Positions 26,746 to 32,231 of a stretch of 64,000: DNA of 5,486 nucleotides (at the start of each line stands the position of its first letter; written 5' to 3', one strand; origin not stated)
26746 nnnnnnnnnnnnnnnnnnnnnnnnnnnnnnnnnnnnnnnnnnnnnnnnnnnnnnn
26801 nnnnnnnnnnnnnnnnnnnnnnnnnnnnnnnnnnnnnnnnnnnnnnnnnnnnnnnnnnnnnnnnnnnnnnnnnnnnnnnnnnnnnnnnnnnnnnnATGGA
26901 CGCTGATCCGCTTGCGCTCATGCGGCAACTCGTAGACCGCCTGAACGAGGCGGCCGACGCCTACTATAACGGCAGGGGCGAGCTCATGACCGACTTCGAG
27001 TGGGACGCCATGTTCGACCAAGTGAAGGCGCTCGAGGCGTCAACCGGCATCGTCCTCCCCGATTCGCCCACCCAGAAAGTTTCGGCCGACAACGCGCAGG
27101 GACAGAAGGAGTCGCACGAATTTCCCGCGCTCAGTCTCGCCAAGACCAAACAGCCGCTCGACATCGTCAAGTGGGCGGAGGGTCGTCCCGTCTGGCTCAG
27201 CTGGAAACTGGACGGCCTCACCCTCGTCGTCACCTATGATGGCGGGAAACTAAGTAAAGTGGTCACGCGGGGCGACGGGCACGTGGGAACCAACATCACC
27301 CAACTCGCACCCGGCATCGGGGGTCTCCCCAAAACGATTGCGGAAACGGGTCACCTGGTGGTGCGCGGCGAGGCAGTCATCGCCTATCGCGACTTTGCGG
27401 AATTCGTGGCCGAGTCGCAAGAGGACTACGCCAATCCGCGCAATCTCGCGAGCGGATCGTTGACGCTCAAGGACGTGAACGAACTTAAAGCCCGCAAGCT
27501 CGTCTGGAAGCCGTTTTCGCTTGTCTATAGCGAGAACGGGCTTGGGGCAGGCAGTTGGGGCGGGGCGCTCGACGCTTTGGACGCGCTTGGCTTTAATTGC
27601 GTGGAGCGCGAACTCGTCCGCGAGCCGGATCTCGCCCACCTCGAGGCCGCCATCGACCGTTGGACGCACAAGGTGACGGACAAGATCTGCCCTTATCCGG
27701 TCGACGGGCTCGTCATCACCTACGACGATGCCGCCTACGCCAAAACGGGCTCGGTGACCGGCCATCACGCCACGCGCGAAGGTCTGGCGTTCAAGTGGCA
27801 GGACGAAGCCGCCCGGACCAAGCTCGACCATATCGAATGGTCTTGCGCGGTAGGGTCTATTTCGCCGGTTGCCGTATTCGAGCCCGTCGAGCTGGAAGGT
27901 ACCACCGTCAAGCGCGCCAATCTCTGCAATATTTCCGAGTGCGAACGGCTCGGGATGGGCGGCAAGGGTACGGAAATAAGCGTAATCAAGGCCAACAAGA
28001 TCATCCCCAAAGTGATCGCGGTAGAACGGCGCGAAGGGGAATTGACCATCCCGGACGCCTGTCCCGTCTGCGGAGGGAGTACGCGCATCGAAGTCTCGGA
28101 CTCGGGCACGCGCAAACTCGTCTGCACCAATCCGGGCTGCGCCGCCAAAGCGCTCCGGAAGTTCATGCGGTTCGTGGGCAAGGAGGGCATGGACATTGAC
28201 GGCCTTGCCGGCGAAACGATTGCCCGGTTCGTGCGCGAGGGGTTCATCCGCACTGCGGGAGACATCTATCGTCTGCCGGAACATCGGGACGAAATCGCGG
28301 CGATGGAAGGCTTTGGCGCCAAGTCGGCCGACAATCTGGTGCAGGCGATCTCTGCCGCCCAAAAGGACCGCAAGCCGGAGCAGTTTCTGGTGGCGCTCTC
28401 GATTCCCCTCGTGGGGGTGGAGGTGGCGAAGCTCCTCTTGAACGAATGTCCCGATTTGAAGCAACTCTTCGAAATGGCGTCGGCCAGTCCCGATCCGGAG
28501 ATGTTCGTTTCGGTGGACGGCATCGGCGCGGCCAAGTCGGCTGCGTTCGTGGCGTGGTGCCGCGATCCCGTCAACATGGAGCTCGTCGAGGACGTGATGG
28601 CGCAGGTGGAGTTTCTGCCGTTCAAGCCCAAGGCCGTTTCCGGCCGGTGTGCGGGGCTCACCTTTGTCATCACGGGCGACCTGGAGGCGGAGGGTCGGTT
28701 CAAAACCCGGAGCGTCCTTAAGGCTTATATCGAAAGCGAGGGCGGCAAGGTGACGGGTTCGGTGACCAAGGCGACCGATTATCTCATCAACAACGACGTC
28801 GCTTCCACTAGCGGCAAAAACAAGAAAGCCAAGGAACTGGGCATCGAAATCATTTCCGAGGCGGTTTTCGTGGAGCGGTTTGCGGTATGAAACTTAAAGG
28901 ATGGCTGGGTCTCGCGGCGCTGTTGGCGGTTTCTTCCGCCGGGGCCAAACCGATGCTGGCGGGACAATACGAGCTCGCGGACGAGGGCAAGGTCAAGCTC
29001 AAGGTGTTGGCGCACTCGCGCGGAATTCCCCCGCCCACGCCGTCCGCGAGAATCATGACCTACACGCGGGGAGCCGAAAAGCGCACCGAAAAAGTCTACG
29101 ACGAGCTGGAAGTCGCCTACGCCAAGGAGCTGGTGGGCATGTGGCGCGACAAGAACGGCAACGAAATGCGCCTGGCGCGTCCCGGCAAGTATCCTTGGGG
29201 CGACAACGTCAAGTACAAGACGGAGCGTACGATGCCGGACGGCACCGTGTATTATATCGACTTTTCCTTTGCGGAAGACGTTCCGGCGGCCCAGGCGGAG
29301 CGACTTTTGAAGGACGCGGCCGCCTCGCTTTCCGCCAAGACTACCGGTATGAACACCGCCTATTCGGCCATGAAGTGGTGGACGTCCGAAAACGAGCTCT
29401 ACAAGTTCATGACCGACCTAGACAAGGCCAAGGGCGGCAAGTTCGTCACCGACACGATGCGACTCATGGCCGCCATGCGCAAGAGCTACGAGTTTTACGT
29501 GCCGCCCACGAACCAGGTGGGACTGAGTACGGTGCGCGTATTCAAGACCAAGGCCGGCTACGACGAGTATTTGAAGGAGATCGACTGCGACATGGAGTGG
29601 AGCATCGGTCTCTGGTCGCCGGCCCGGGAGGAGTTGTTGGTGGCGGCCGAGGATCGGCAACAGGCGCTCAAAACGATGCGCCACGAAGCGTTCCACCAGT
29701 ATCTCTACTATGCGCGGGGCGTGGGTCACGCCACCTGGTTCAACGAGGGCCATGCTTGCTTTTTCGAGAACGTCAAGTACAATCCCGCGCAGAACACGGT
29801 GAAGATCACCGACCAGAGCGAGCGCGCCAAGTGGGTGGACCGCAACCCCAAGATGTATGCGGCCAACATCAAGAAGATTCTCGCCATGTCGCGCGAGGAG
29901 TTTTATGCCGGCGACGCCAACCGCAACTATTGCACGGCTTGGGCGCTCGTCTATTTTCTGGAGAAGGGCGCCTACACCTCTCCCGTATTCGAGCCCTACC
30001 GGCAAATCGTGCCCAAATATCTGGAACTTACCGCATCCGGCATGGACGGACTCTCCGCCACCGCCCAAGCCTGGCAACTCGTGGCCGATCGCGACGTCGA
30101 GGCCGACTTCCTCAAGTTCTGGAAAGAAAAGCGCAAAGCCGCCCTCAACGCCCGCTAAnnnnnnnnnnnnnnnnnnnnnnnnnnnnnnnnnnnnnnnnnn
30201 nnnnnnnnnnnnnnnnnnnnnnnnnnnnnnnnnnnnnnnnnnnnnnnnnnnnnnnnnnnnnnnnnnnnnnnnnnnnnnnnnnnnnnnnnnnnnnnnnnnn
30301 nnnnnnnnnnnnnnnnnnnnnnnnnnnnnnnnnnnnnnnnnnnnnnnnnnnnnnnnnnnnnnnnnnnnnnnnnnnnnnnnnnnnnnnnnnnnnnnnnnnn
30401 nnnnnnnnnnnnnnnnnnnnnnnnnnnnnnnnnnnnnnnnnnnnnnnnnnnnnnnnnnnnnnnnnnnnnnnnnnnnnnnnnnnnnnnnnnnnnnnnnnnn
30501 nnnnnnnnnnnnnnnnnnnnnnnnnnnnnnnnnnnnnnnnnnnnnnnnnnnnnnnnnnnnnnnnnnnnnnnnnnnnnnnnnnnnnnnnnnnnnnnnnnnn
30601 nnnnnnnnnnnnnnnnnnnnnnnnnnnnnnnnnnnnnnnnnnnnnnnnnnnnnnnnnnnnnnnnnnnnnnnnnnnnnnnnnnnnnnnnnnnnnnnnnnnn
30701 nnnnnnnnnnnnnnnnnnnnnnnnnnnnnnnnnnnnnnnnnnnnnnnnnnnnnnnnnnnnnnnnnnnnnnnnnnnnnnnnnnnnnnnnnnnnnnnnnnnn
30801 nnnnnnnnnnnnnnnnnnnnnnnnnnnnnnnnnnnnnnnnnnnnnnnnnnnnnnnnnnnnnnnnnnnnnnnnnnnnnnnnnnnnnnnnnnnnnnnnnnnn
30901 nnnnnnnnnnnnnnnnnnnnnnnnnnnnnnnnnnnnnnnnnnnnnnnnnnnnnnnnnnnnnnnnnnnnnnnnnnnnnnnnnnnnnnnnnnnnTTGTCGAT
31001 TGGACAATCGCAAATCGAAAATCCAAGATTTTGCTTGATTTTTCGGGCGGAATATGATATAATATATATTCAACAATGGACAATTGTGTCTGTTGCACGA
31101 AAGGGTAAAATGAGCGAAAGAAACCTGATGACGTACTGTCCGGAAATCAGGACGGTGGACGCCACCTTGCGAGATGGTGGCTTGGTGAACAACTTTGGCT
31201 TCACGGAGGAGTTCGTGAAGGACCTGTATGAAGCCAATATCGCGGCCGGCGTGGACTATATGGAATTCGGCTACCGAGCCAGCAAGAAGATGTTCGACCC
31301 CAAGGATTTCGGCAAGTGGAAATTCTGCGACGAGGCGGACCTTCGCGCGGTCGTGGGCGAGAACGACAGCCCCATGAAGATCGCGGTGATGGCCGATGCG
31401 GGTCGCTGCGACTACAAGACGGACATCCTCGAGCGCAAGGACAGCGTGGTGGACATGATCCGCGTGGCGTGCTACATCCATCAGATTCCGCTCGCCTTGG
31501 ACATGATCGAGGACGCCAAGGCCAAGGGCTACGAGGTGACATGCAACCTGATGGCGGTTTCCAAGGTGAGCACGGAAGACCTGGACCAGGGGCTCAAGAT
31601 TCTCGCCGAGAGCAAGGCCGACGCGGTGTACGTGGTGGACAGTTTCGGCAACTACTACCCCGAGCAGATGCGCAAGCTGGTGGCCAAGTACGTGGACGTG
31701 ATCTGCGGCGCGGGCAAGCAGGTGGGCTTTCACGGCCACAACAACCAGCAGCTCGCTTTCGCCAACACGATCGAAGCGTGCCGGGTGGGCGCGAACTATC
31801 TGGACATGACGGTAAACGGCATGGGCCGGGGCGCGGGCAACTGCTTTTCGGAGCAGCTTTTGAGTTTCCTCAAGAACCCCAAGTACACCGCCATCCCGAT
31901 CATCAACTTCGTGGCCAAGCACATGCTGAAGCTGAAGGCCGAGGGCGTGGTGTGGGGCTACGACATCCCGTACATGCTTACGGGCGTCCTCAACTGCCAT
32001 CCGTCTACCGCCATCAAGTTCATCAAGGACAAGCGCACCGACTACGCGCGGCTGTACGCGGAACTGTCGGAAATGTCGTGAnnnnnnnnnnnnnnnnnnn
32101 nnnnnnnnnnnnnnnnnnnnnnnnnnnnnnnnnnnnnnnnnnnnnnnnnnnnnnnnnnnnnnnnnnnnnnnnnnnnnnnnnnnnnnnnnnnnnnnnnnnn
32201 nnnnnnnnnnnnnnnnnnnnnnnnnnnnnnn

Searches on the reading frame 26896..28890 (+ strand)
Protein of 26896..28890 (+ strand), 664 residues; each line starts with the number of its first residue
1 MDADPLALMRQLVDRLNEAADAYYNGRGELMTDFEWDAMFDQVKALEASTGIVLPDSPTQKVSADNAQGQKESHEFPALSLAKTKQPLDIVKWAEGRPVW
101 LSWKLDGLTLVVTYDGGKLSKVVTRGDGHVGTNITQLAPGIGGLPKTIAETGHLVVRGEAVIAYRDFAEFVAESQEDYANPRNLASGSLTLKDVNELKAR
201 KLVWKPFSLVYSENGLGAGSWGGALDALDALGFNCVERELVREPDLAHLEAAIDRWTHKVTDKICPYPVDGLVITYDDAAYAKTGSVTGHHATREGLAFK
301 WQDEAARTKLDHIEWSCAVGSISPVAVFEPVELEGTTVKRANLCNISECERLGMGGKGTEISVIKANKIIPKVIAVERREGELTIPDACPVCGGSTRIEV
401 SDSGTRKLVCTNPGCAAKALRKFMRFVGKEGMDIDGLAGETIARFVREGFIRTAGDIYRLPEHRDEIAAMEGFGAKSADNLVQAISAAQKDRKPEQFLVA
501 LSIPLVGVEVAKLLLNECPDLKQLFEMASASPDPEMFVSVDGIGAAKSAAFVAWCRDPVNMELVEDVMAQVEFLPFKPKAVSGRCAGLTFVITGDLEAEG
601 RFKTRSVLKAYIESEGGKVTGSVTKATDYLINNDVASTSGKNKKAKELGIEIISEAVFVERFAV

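Call 67: search_protein_families(library=pfam, proteins=[window:26896-28890:+], max_evalue=0.01)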
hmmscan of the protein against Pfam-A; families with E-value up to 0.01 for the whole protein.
window:26896-28890:+ (664 aa): 6 families
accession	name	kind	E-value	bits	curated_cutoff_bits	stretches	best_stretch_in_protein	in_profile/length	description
PF01653.23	DNA_ligase_aden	-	2.1e-30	106.5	27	1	100-302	45-251/253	NAD-dependent DNA ligase adenylation domain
PF03120.22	DNA_ligase_OB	-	4.7e-15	55.7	32.9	1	308-379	2-73/79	NAD-dependent DNA ligase OB-fold domain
PF00533.33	BRCT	-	5.3e-08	33.4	21.3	1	585-659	6-75/78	BRCA1 C Terminus (BRCT) domain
PF12826.13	HHH_2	-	1.2e-07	32.2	27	1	496-564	1-64/64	Helix-hairpin-helix motif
PF14520.12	HHH_5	-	1.6e-05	25.7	27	0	441-485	13-55/57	Helix-hairpin-helix domain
PF12738.14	PTCB-BRCT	-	0.0012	19.3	22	1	605-654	13-60/63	twin BRCT domain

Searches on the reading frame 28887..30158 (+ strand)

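Call 67: search_protein_families(library=pfam, proteins=[window:28887-30158:+], max_evalue=0.01)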
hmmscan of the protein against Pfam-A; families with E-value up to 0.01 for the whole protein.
window:28887-30158:+ (423 aa): 1 family
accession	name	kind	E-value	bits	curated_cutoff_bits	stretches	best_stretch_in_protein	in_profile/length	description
PF07607.17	DUF1570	-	2.1e-07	31.7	22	1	262-360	3-109/129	Protein of unknown function (DUF1570)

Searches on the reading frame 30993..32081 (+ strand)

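Call 67: search_protein_families(library=pfam, proteins=[window:30993-32081:+], max_evalue=0.01)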
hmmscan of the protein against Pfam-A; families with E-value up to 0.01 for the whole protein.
window:30993-32081:+ (362 aa): 1 family
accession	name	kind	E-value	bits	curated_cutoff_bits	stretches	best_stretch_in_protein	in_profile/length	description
PF00682.25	HMGL-like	-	9.4e-23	81.4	29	1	52-295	2-241/260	HMGL-like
